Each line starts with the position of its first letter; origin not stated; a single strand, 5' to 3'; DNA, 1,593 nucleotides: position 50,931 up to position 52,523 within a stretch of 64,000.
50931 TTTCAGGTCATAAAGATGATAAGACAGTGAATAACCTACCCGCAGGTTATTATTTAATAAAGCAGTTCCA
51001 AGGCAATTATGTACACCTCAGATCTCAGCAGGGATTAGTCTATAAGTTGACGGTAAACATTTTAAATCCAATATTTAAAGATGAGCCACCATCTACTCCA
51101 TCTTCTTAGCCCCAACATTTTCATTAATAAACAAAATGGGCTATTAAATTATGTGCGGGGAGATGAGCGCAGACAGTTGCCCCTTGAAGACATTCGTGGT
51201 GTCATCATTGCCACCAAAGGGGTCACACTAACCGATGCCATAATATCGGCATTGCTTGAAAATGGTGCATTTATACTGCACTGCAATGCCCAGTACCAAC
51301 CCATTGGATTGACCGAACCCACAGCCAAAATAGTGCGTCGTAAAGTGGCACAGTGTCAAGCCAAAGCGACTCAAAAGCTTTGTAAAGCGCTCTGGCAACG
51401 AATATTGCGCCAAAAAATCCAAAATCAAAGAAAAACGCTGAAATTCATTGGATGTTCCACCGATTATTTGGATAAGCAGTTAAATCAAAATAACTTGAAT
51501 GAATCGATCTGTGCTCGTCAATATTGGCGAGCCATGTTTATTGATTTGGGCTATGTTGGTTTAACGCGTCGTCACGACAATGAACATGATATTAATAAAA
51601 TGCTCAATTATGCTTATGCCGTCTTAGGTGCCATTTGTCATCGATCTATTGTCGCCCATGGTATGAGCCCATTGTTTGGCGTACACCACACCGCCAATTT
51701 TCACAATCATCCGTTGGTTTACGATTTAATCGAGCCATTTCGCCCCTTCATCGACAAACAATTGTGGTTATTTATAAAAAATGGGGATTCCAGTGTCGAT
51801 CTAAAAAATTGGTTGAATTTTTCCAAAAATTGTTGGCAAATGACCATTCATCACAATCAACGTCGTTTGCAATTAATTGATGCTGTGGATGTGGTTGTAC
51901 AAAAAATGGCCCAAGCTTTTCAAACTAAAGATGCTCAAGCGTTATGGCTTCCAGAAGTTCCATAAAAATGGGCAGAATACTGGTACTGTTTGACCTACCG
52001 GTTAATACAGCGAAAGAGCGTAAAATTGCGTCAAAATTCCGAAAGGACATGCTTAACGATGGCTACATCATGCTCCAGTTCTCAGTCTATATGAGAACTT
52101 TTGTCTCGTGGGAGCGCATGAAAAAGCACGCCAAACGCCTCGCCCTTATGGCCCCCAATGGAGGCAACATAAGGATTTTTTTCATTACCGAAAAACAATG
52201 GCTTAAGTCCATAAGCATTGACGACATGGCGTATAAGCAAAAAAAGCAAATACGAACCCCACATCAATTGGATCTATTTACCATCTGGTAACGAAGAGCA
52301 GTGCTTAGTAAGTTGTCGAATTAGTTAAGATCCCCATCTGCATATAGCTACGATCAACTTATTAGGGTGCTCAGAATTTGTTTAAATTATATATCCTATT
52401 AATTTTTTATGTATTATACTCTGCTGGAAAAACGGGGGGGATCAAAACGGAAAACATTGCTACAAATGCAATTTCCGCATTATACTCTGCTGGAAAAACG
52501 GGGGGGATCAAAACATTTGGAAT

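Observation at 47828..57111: Compact, divergent type II-C CRISPR-Cas9 locus inserted directly after the aa3 cytochrome-oxidase operon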

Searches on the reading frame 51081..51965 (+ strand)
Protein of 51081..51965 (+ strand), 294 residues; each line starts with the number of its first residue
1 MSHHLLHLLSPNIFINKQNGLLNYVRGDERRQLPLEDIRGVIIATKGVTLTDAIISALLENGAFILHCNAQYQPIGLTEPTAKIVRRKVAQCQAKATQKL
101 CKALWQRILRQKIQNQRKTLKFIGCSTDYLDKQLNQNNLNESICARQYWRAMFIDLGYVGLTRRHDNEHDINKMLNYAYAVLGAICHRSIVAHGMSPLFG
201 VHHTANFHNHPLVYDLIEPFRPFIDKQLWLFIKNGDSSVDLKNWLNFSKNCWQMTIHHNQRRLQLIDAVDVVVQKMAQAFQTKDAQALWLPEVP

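Call 5: search_protein_families(library=ncbifam, proteins=[window:51081-51965:+], max_evalue=0.01)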
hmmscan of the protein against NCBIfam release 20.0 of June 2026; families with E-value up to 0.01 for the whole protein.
window:51081-51965:+ (294 aa): 9 families
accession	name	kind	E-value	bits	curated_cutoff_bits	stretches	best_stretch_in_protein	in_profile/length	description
TIGR03639.1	cas1_NMENI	exception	2e-48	165.1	120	1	17-276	23-277/278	type II CRISPR-associated endonuclease Cas1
TIGR00287.1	cas1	equivalog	3.6e-29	101.9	71.7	1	14-281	10-320/327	CRISPR-associated endonuclease Cas1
NF049935.1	cas4g_cas1g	exception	4.2e-19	68.4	560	2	168-232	403-467/546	CRISPR-associated endonuclease Cas4g/Cas1g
TIGR04093.1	cas1_CYANO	exception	6.9e-14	51.5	385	1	9-224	6-247/334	type I-D CRISPR-associated endonuclease Cas1d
TIGR03983.1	cas1_MYXAN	equivalog_domain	2.9e-12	46.2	358.05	2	158-225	194-261/347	type I-MYXAN CRISPR-associated endonuclease Cas1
TIGR03640.1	cas1_DVULG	exception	5.4e-11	42.3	385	2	167-233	196-262/340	type I-C CRISPR-associated endonuclease Cas1c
TIGR04329.1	cas1_PREFRAN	exception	3.1e-09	36.3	300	1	128-230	145-248/317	type V CRISPR-associated endonuclease Cas1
TIGR03638.1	cas1_ECOLI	exception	4.1e-08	32.8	215.6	1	165-217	166-216/269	type I-E CRISPR-associated endonuclease Cas1e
TIGR03641.1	cas1_HMARI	exception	3.3e-07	29.9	304.1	1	8-230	5-243/324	type I-B CRISPR-associated endonuclease Cas1b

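Call 6: search_protein_families(library=pfam, proteins=[window:51081-51965:+], max_evalue=0.01)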
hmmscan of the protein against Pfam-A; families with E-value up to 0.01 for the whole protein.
window:51081-51965:+ (294 aa): 1 family
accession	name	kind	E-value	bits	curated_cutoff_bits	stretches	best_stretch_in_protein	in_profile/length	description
PF01867.21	Cas_Cas1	-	5.3e-30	105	22.3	1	6-235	1-253/283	CRISPR associated protein Cas1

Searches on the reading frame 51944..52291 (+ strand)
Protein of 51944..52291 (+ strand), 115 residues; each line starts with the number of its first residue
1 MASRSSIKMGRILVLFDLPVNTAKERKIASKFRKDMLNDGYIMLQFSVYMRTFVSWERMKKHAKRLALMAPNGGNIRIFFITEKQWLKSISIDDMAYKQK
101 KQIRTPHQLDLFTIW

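Call 5: search_protein_families(library=ncbifam, proteins=[window:51944-52291:+], max_evalue=0.01)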
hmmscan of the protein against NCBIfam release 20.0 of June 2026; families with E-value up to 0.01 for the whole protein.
window:51944-52291:+ (115 aa): 1 family
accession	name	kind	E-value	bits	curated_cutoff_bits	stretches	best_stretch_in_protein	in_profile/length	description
TIGR01573.1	cas2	equivalog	2.4e-18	66.2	24.5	1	11-99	2-88/96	CRISPR-associated endonuclease Cas2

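Call 6: search_protein_families(library=pfam, proteins=[window:51944-52291:+], max_evalue=0.01)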
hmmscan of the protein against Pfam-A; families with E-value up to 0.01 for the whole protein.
window:51944-52291:+ (115 aa): 1 family
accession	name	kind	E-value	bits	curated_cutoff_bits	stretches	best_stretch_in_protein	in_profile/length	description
PF09827.14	CRISPR_Cas2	-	1e-14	54.9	23.8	1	11-88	2-73/74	CRISPR associated protein Cas2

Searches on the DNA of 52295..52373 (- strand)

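Call 89: build_rna_model(alignment_id=A2, structure=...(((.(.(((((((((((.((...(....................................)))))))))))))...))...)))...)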
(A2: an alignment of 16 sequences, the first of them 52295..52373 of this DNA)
Model R2 built from alignment A2 (16 sequences, 90 columns); structure: as given.
model positions 82; base pairs 18; branch points 0; effective number of sequences 3.32; information 0.692 bits per position. Calibrated on 0.2 Mb of random sequence (short: E-values are rough).
structure used (alignment columns):
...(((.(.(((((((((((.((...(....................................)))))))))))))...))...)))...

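Call 90: search_with_rna_model(model_id=R2, sources=[window, L001, L002, L003, L004, L005, L006, L007, L008, L009, L010, L011, L012, L013, L014, L015, L016, L017, L018, L019, L020, L021, L022, L023, L024, L025, L026, L027, L028, L029, L030, L031, L032, L033, L034, L035, L036, L037, L038, L039, L040, L041, L042, L043, L044, L045, L046, L047, L048, L049, L050, L051, L052, L053, L054, L055, L056, L057, L058, L059, L060, L061, L062, L063, L064, L065, L066, L067, L068, L069, L070, L071, L072, L073, L074, L075, L076, L077, L078, L079, L080], max_evalue=1)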
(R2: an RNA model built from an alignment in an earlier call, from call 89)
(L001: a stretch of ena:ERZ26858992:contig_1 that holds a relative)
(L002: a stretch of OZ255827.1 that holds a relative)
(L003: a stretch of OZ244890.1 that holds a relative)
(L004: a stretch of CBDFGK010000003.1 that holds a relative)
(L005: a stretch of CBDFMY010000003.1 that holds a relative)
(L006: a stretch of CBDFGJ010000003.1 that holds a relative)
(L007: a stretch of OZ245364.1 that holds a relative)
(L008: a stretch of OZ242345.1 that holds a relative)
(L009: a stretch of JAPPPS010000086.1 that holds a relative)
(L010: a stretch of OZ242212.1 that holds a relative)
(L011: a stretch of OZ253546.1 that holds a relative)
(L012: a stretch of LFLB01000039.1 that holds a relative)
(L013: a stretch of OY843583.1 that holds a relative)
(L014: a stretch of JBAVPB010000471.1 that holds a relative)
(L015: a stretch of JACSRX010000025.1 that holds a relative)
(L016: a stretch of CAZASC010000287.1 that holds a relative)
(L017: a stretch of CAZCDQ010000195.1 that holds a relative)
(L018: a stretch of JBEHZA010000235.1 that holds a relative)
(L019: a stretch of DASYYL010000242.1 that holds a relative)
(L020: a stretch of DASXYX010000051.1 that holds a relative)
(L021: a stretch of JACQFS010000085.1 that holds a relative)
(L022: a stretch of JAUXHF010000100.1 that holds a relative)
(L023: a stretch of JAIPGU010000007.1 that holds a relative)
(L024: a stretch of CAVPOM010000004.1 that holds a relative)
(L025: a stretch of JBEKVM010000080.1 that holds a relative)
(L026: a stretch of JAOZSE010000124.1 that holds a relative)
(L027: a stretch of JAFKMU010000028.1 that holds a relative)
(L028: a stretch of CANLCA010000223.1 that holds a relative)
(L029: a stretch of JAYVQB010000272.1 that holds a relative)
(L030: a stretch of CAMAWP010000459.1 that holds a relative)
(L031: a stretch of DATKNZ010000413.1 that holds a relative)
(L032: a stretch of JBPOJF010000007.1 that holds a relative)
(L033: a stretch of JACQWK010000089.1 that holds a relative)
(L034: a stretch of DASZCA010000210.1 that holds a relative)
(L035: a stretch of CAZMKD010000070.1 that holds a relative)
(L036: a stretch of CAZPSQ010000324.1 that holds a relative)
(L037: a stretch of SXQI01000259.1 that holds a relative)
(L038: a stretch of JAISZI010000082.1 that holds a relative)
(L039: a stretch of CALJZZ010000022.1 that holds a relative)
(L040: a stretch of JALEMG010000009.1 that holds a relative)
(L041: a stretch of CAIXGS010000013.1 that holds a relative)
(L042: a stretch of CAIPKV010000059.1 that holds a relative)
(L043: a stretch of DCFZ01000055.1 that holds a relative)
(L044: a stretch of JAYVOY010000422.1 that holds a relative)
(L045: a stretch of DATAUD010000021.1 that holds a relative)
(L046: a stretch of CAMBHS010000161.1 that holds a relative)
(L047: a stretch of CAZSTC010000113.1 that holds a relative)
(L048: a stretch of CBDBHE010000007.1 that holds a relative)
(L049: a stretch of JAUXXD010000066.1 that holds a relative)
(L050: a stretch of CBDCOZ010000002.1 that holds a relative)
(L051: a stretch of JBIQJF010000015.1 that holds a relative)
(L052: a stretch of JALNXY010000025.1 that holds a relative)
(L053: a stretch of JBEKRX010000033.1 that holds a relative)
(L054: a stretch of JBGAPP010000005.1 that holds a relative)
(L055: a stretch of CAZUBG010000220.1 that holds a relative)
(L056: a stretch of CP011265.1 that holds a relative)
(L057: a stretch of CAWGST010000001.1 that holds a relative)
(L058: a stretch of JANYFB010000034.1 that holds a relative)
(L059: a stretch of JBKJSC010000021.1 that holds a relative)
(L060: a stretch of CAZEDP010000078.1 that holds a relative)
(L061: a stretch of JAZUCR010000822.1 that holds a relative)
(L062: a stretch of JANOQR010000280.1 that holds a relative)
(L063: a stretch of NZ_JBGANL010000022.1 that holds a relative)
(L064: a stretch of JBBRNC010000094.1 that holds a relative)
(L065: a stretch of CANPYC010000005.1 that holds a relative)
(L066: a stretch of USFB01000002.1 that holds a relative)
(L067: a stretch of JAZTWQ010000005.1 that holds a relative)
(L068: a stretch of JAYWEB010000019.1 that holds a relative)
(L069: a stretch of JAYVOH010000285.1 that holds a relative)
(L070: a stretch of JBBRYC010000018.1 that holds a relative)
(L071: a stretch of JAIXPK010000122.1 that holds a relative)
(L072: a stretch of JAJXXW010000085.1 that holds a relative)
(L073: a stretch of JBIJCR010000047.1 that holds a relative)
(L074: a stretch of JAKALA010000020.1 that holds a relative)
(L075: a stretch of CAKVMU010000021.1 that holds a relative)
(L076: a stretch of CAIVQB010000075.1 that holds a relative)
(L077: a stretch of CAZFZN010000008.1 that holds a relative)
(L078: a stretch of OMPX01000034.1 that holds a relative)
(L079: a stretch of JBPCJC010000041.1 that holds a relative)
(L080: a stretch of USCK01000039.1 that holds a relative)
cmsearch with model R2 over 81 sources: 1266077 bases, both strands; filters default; matches with E-value up to 1: 14.
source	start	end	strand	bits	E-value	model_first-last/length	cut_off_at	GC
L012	10584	10665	-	98.2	1.6e-21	1-82/82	no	0.52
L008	14630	14710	-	98.1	1.6e-21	1-82/82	no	0.54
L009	14610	14691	-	97.8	2e-21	1-82/82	no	0.59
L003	14637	14718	-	94.4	1.5e-20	1-82/82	no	0.49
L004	14619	14699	-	94.4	1.5e-20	1-82/82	no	0.54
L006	14670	14750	-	94.4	1.5e-20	1-82/82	no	0.54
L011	14661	14742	-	94.1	1.8e-20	1-82/82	no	0.56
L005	14595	14675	-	91.2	1e-19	1-82/82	no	0.54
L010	14491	14575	-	85.9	2.2e-18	1-82/82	no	0.53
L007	14652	14732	-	85.5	2.8e-18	1-82/82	no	0.53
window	52295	52373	-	76.3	6.1e-16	1-82/82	no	0.41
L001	14489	14567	-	76.3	6.1e-16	1-82/82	no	0.41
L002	14468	14548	-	72.7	5.2e-15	1-82/82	no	0.4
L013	14850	14932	-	70.8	1.6e-14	1-82/82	no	0.45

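Call 91: search_with_rna_model(model_id=R2, sources=[L081, L082, L083, L084, L085, L086, L087, L088, L089, L090, L091, L092, L093, L094, L095, L096, L097, L098, L099, L100, L101, L102, L103, L104, L105, L106, L107, L108, L109, L110, L111, L112, L113, L114, L115, L116, L117, L118, L119, L120, L121, L122, L123, L124, L125, L126, L127, L128, L129, L130, L131, L132, L133, L134, L135, L136, L137, L138, L139, L140, L141, L142, L143, L144, L145, L146, L147, L148, L149, L150, L151, L152, L153, L154, L155, L156, L157, L158, L159, L160, L161, L162, L163, L164, L165, L166, L167], max_evalue=1)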
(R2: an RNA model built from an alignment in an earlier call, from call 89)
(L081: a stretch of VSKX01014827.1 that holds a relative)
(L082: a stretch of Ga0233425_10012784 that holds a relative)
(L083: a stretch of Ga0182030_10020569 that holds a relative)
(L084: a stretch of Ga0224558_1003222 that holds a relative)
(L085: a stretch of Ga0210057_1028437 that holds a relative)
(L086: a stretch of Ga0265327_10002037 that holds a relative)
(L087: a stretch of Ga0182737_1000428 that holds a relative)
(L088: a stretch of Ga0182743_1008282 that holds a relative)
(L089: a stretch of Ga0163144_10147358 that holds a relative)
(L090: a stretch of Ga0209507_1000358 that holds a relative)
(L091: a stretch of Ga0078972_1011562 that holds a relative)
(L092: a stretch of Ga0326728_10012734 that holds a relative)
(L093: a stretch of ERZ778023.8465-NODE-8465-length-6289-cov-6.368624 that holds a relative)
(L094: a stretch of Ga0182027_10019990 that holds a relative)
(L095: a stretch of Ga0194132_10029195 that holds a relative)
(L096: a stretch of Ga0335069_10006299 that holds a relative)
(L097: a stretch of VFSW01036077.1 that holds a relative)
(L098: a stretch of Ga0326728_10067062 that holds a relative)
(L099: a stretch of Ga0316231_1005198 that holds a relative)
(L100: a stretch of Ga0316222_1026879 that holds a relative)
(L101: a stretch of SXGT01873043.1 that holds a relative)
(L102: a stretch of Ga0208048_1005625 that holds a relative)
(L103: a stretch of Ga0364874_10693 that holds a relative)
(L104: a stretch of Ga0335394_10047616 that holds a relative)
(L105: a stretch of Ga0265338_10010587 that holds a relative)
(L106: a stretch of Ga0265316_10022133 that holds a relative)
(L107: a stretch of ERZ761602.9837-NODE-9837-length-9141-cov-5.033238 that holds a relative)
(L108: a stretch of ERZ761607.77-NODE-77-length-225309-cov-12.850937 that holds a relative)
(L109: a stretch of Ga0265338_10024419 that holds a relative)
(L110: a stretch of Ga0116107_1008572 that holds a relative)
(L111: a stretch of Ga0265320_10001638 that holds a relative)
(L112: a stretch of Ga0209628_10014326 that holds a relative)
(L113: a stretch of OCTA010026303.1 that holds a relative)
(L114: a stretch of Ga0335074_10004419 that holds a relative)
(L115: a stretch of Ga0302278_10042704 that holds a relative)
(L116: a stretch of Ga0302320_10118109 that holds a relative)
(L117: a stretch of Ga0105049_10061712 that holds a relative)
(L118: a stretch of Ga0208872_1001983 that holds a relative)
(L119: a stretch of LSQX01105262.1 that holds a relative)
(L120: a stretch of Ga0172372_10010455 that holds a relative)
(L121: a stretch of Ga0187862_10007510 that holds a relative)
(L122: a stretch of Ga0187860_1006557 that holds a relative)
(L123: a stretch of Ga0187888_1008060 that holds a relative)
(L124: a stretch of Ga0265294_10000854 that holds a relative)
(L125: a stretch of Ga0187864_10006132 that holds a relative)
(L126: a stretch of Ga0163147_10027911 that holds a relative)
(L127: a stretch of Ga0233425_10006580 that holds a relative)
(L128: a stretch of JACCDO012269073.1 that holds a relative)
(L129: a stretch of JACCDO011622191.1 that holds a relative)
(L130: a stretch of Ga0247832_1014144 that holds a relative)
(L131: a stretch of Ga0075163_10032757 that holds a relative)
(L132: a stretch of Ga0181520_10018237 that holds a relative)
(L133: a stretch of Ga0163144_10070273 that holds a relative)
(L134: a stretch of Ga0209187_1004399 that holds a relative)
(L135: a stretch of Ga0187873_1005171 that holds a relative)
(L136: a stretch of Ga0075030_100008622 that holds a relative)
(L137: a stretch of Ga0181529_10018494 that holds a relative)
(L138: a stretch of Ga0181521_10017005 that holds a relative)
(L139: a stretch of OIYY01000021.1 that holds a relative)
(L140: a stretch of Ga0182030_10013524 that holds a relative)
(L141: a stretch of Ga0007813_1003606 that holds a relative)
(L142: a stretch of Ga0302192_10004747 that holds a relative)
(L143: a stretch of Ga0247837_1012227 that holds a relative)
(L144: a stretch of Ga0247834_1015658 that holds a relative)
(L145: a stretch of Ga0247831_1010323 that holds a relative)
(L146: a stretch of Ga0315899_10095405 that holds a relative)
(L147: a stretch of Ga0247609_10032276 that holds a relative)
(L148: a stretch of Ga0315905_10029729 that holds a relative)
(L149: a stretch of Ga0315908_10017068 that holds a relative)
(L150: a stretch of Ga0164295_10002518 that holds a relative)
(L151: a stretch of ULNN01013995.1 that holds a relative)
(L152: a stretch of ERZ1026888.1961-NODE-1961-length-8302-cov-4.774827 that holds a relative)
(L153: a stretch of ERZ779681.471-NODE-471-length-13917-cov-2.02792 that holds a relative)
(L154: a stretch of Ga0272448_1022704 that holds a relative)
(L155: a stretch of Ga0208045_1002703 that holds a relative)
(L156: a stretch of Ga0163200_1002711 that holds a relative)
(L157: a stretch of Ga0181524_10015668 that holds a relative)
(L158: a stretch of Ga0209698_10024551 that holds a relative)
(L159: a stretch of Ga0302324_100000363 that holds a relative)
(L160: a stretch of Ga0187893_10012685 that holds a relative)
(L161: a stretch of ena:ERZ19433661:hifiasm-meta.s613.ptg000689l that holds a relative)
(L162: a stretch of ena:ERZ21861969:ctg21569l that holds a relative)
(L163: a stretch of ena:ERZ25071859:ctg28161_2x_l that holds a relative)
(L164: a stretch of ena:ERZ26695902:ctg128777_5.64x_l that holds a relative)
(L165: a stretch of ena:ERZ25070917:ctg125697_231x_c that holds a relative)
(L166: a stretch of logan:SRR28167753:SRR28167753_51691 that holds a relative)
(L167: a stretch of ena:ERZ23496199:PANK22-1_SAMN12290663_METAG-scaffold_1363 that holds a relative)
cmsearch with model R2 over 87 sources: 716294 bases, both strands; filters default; matches with E-value up to 1: 7.
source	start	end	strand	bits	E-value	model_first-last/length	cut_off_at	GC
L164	9742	9823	-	94.1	1e-20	1-82/82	no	0.56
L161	9482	9557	-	76.3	3.6e-16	1-82/82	no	0.54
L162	10223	10306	-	64.4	4e-13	1-82/82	no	0.49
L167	8876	8960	-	63.4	7.1e-13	1-82/82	no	0.49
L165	9206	9287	-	62.6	1.1e-12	1-82/82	no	0.45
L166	8761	8846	-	60.3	4.5e-12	1-82/82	no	0.48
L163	9696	9777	-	55.9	6.1e-11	1-82/82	no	0.4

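Call 99: search_with_rna_model(model_id=R2, sources=[L173, L174], max_evalue=1, show_alignments=2)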
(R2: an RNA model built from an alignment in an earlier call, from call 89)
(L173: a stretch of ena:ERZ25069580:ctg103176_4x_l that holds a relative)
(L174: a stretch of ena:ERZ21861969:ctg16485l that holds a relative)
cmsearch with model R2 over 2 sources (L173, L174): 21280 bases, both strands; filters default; matches with E-value up to 1: 3.
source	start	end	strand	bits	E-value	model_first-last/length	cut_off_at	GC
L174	8849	8932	-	65.8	5e-15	1-82/82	no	0.48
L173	8637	8706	-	15.3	0.043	1-82/82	no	0.37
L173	8779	8832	+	10.8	0.62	15-66/82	no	0.35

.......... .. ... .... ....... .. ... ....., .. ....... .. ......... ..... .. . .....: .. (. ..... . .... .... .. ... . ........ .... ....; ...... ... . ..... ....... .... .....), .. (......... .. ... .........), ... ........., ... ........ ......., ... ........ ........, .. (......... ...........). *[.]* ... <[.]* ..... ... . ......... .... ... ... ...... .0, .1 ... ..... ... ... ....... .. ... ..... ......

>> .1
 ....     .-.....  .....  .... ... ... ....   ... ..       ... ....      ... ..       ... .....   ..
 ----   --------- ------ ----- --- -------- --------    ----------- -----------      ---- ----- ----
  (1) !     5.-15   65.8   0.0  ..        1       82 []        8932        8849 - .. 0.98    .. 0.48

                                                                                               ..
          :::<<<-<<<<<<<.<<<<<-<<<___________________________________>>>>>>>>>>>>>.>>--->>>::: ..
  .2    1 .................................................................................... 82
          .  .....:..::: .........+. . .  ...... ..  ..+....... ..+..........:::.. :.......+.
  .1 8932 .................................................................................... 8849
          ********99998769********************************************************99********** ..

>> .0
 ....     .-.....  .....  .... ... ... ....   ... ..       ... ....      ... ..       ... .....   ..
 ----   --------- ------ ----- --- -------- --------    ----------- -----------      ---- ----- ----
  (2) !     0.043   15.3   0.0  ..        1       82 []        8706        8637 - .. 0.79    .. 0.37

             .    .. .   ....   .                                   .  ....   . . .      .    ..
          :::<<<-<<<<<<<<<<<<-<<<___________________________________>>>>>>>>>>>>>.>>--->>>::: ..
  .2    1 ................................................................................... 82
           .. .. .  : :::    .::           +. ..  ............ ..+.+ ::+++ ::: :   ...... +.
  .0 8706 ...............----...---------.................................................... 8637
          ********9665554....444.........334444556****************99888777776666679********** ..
